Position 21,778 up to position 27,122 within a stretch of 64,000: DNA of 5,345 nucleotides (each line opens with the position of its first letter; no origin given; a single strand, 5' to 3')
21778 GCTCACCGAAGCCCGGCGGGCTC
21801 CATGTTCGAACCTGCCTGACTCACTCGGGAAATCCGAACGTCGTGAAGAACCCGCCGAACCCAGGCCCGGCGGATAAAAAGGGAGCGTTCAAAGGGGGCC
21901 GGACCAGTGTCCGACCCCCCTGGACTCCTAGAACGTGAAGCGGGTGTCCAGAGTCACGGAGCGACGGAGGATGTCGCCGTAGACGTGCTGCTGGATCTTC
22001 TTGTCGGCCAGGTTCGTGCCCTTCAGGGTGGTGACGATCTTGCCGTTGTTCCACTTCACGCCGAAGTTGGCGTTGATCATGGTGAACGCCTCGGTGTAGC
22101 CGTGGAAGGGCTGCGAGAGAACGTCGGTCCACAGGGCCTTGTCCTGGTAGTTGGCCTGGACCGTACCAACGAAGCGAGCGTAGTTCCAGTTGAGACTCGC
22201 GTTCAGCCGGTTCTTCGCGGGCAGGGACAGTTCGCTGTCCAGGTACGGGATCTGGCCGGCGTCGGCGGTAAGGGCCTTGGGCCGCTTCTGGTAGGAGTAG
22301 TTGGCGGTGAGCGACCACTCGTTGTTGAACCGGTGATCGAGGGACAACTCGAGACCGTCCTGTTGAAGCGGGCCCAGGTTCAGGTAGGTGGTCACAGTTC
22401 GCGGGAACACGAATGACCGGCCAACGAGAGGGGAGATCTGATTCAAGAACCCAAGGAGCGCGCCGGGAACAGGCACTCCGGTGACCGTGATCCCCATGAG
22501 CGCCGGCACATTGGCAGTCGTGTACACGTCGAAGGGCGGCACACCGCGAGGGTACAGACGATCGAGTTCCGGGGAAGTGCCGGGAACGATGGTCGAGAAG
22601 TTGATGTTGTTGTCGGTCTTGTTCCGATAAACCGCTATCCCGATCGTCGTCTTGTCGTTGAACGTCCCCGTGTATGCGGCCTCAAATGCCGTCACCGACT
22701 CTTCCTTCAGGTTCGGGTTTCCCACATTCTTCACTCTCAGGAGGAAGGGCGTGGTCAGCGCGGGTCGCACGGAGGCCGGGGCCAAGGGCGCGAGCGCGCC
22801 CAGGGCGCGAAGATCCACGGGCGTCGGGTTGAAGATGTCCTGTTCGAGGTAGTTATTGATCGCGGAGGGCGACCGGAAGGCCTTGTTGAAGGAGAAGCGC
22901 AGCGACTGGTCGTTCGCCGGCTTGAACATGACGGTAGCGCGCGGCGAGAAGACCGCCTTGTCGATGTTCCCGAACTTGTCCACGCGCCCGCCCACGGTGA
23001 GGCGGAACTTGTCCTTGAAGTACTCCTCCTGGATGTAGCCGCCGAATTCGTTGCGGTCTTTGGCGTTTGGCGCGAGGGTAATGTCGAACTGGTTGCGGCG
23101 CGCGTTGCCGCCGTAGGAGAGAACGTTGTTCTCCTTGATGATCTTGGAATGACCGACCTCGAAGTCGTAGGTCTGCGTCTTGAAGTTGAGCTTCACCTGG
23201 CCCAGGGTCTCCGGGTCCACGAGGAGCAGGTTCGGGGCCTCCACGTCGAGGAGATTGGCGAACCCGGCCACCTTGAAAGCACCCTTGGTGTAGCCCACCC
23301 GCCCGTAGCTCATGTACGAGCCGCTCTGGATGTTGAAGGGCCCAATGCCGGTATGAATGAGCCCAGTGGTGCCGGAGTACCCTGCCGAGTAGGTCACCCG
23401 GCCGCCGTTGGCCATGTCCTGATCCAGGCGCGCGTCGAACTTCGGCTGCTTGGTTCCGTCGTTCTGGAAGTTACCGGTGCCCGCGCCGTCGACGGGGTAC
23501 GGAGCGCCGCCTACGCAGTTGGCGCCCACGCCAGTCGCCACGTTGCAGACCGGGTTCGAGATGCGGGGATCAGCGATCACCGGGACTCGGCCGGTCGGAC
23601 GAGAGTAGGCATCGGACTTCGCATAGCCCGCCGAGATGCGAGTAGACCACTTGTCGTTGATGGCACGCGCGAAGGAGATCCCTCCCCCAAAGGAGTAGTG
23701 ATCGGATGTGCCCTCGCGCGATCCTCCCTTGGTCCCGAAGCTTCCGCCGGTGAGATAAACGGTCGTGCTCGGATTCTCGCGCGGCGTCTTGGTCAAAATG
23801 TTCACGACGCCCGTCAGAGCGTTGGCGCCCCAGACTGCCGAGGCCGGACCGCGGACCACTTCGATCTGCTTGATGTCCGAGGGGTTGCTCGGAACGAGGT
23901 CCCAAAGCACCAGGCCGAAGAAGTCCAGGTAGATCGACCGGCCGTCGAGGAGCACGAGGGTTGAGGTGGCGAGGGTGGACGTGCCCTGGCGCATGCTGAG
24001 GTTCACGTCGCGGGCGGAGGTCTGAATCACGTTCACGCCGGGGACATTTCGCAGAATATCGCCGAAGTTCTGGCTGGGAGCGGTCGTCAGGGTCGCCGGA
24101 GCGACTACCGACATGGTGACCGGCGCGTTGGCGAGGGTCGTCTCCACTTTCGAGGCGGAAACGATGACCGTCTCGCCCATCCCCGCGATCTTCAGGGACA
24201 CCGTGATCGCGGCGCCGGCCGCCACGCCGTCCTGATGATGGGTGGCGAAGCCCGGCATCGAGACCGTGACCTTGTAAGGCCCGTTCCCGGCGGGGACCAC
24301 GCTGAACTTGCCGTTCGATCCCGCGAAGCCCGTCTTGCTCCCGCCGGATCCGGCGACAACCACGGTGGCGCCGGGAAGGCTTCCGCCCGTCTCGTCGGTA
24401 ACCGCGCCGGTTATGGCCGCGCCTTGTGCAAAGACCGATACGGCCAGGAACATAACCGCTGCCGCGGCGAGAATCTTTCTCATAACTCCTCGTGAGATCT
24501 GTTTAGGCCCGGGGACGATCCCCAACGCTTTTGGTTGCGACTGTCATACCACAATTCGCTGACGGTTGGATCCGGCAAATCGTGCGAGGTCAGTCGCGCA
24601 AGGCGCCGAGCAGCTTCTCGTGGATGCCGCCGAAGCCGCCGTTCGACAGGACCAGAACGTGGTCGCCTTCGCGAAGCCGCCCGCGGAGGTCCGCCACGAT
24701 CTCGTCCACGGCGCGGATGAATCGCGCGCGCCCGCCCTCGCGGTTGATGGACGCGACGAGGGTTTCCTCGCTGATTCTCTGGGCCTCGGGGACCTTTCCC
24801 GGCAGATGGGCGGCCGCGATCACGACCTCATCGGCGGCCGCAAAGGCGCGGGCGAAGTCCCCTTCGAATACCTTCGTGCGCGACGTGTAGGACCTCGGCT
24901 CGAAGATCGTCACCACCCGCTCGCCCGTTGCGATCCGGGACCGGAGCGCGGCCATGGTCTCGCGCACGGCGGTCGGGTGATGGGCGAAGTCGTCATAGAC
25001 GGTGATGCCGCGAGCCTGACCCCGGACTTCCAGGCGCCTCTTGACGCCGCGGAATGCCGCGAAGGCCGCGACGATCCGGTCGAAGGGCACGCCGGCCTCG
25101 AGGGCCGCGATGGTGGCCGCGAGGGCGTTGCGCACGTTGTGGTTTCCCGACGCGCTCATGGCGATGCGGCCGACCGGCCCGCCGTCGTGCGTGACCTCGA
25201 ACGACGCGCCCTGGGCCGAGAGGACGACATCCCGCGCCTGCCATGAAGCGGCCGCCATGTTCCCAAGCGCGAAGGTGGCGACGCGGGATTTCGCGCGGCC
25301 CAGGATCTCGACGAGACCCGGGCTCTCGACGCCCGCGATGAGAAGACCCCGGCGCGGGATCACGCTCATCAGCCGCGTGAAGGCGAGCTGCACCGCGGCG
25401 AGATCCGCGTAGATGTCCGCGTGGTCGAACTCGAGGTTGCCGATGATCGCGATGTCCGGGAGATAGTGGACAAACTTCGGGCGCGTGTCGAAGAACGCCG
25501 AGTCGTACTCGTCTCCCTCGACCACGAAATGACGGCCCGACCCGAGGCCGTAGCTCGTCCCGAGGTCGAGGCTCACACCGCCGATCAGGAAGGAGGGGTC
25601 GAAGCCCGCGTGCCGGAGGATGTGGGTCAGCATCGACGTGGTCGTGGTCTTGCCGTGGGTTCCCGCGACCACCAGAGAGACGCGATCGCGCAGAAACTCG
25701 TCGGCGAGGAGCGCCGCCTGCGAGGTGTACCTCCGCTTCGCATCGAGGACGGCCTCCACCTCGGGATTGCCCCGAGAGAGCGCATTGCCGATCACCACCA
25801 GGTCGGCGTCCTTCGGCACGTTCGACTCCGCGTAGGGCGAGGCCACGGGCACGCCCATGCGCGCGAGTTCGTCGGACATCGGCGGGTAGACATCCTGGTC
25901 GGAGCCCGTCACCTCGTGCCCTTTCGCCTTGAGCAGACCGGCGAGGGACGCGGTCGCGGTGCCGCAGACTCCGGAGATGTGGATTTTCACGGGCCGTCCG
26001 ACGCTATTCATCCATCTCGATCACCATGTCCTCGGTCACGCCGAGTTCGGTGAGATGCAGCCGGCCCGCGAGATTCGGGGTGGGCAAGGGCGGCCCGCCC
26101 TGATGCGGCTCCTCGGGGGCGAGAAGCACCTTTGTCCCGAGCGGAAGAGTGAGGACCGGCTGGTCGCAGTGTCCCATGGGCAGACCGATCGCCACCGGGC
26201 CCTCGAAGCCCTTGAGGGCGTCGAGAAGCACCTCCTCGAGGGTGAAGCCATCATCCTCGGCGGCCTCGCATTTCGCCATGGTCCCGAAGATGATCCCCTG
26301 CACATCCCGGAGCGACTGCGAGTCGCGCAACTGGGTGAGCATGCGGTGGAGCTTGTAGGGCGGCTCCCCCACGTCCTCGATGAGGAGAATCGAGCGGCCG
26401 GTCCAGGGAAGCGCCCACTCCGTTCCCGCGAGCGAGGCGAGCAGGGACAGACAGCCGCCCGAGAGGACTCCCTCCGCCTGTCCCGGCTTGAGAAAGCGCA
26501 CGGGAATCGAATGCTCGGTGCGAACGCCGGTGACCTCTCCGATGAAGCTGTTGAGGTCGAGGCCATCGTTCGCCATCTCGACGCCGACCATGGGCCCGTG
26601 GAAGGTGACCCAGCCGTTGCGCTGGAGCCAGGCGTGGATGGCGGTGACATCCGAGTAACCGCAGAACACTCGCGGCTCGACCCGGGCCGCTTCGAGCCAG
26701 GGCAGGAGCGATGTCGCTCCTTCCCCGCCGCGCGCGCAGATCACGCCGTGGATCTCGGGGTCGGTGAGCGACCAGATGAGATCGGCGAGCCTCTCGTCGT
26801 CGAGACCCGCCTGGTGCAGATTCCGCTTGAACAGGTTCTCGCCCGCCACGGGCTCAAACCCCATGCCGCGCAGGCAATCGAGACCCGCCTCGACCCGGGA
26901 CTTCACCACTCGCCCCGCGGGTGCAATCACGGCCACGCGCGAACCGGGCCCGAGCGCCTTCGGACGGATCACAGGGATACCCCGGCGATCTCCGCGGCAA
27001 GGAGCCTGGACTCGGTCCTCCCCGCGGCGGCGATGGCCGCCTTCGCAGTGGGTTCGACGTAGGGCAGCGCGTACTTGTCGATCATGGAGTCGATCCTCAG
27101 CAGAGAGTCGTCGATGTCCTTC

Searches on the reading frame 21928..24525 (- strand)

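Call 60: search_protein_families(library=pfam, proteins=[window:21928-24525:-], max_evalue=0.00001)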
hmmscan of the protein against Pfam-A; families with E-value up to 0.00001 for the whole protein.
window:21928-24525:- (865 aa): 5 families
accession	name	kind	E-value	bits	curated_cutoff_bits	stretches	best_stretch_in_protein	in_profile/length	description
PF00593.30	TonB_dep_Rec_b-barrel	-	4.1e-26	93.3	27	1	353-839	32-436/436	TonB dependent receptor-like, beta-barrel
PF07715.20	Plug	-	6e-18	65.8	23.9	1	132-240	3-107/107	TonB-dependent Receptor Plug Domain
PF13620.12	CarboxypepD_reg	-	7.1e-13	49.2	32.3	1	38-110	2-76/82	Carboxypeptidase regulatory-like domain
PF14905.12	OMP_b-brl_3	-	1.6e-07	31.2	27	1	601-845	208-379/408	Outer membrane protein beta-barrel family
PF13715.12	CarbopepD_reg_2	-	4.4e-07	30.3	32.2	1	38-99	1-61/88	CarboxypepD_reg-like domain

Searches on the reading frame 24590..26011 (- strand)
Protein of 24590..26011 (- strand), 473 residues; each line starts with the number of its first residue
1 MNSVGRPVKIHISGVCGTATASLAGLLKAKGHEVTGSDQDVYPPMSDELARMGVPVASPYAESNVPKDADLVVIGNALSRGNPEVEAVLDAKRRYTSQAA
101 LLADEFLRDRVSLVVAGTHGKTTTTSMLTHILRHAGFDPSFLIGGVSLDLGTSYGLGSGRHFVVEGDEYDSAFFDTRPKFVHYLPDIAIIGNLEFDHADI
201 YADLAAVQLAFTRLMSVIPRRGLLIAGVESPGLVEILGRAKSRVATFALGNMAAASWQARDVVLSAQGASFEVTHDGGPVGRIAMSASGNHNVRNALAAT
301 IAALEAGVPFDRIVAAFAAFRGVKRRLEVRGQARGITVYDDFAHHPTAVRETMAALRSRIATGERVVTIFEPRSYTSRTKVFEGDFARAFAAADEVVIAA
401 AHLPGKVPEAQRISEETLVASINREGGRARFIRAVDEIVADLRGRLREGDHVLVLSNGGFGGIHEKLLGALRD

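Call 60: search_protein_families(library=pfam, proteins=[window:24590-26011:-], max_evalue=0.00001)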
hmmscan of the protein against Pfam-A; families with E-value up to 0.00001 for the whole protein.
window:24590-26011:- (473 aa): 3 families
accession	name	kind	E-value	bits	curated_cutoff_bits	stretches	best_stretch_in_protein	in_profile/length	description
PF08245.18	Mur_ligase_M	-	4.6e-22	79.4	24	1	115-303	1-200/200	Mur ligase middle domain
PF02875.26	Mur_ligase_C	-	1.7e-18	68.1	28.4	1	325-458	1-127/127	Mur ligase, glutamate ligase domain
PF01225.30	Mur_ligase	-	2.1e-14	54.1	21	1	9-104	1-89/95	Mur ligase family, catalytic domain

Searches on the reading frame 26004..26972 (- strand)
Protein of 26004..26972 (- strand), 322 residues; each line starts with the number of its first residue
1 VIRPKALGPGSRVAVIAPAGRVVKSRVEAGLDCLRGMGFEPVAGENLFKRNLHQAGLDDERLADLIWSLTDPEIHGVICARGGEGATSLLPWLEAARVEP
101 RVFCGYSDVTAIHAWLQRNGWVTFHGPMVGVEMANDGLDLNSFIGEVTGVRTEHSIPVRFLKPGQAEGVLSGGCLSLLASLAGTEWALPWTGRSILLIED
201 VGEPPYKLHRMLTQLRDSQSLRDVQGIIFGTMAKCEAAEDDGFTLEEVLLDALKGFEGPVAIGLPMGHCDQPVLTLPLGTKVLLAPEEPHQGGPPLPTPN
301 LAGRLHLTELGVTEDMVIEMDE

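Call 60: search_protein_families(library=pfam, proteins=[window:26004-26972:-], max_evalue=0.00001)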
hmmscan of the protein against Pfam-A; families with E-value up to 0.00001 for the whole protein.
window:26004-26972:- (322 aa): 2 families
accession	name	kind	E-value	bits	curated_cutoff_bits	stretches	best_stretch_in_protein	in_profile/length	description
PF17676.7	Peptidase_S66C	-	2.3e-31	109.3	23.7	1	167-282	1-118/120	LD-carboxypeptidase C-terminal domain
PF02016.21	Peptidase_S66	-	8.5e-30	103.8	25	1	13-126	1-121/121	LD-carboxypeptidase N-terminal domain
